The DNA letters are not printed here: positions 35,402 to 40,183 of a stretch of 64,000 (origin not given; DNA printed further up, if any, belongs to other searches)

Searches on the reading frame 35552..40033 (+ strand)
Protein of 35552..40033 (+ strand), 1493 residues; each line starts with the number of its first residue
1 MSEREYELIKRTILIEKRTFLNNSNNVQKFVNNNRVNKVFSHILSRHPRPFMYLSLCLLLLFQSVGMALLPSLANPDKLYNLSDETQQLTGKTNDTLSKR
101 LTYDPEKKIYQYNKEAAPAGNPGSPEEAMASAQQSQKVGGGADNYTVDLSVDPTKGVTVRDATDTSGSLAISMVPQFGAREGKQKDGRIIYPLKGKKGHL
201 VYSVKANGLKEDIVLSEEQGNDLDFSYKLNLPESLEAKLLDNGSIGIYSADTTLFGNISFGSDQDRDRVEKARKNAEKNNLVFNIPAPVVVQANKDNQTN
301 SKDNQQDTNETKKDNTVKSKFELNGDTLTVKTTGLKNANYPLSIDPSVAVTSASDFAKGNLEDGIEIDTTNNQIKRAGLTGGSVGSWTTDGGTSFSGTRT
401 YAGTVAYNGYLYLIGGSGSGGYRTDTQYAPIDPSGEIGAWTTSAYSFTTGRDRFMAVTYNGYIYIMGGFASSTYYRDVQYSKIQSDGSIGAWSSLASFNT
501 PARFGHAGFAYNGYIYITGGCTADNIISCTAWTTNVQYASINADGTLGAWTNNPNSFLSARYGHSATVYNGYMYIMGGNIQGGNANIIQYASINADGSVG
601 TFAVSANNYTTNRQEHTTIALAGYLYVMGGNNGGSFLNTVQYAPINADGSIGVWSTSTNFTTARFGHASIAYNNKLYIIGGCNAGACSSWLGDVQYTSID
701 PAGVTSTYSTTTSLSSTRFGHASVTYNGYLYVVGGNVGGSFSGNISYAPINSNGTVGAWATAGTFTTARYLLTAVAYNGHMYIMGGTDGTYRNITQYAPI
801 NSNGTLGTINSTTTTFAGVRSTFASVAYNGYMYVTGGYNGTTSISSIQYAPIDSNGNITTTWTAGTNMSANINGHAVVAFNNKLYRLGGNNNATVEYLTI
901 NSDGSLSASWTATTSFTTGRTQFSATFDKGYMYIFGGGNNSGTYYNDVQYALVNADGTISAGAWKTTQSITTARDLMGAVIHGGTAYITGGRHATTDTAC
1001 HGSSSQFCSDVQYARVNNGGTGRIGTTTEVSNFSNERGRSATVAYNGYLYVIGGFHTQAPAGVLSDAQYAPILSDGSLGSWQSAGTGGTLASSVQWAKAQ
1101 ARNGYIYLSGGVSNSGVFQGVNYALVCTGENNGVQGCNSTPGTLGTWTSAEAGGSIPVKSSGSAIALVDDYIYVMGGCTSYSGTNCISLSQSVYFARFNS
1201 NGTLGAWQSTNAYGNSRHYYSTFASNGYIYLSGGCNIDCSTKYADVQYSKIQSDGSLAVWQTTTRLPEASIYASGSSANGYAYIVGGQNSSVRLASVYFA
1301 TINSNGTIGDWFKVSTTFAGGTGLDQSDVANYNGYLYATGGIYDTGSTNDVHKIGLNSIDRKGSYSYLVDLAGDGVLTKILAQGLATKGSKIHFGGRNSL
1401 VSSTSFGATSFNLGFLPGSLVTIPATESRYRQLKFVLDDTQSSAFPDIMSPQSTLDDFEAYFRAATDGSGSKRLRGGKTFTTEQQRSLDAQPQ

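Call 79: search_protein_families(library=pfam, proteins=[window:35552-40033:+], max_evalue=0.00001)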
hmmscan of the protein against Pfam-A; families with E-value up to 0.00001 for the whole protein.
window:35552-40033:+ (1493 aa): 6 families
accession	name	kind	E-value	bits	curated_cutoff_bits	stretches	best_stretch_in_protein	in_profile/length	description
PF24681.1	Kelch_KLHDC2_KLHL20_DRC7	-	3.6e-54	183.8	50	5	505-735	1-221/221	KLHDC2/KLHL20/DRC7 Kelch-repeats domain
PF01344.31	Kelch_1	-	5e-45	151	20.1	0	820-847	2-29/46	Kelch motif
PF24981.1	Beta-prop_ATRN-LZTR1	-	1.2e-24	87.5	50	1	617-793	96-286/289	Attractin/LZTR1 beta-propeller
PF13964.12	Kelch_6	-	3.9e-22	77.9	25.3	0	1040-1083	5-42/50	Kelch motif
PF25210.1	Kelch_FKB95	-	1.4e-20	74.5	70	0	607-686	27-102/268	FKB95, Kelch-repeats domain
PF13418.12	Kelch_4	-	5.6e-10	39.5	21.6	0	919-948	1-31/49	Galactose oxidase, central domain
